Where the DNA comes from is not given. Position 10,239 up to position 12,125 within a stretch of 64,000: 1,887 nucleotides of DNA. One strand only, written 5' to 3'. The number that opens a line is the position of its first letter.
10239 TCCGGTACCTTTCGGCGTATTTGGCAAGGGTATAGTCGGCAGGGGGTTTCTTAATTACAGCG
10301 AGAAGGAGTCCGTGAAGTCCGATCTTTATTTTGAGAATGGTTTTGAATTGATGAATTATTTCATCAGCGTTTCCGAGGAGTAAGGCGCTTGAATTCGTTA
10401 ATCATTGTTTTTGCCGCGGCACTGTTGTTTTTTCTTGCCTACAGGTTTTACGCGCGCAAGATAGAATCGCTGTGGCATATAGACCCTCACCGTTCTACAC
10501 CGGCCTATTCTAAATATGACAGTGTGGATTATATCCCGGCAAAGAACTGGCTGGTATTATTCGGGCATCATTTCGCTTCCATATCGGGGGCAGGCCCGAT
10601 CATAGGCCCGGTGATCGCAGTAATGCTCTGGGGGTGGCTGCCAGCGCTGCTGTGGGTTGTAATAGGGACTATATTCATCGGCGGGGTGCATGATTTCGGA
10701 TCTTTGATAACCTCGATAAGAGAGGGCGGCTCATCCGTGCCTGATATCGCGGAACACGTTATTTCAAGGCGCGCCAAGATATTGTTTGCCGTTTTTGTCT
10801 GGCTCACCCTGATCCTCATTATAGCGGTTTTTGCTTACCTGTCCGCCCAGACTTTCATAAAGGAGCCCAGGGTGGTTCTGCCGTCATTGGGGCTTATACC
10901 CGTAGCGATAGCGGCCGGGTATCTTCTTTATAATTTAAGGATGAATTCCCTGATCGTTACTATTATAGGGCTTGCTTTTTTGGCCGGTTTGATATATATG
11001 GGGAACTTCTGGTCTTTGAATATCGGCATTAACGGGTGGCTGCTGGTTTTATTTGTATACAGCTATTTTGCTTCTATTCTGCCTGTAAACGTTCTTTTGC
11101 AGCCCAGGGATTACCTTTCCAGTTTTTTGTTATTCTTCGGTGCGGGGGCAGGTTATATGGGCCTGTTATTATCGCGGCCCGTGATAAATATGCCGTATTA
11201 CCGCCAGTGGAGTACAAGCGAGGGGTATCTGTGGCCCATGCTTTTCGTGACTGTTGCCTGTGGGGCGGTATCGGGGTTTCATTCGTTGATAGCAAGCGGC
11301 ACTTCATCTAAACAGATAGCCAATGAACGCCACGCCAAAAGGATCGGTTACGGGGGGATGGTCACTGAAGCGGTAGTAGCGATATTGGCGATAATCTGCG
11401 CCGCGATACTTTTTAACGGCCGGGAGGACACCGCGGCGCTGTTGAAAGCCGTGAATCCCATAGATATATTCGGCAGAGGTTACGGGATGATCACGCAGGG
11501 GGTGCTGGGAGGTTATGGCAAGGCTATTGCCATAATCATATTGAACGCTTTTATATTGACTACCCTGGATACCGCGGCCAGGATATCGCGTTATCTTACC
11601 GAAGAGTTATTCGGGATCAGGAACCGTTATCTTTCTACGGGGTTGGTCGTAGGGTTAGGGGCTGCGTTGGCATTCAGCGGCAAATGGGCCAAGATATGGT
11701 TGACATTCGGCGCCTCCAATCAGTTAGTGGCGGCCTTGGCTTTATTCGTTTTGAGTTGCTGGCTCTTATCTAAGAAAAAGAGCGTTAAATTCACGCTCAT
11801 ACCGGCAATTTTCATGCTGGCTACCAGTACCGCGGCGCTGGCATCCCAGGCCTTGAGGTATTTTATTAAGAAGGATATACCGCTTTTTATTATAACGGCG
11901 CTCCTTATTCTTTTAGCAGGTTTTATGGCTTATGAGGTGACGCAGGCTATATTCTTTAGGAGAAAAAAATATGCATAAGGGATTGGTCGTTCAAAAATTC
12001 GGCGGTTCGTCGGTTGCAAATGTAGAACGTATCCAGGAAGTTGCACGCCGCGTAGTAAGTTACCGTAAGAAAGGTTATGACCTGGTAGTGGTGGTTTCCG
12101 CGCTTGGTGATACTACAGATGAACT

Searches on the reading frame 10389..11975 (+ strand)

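Call 39: search_protein_families(library=pfam, proteins=[window:10389-11975:+], max_evalue=0.00001)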
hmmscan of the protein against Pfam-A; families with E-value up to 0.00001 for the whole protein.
window:10389-11975:+ (529 aa): 1 family
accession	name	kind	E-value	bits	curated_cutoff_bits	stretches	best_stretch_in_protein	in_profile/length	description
PF02554.20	CstA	-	1.7e-134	450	27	2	2-343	1-356/560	Carbon starvation protein CstA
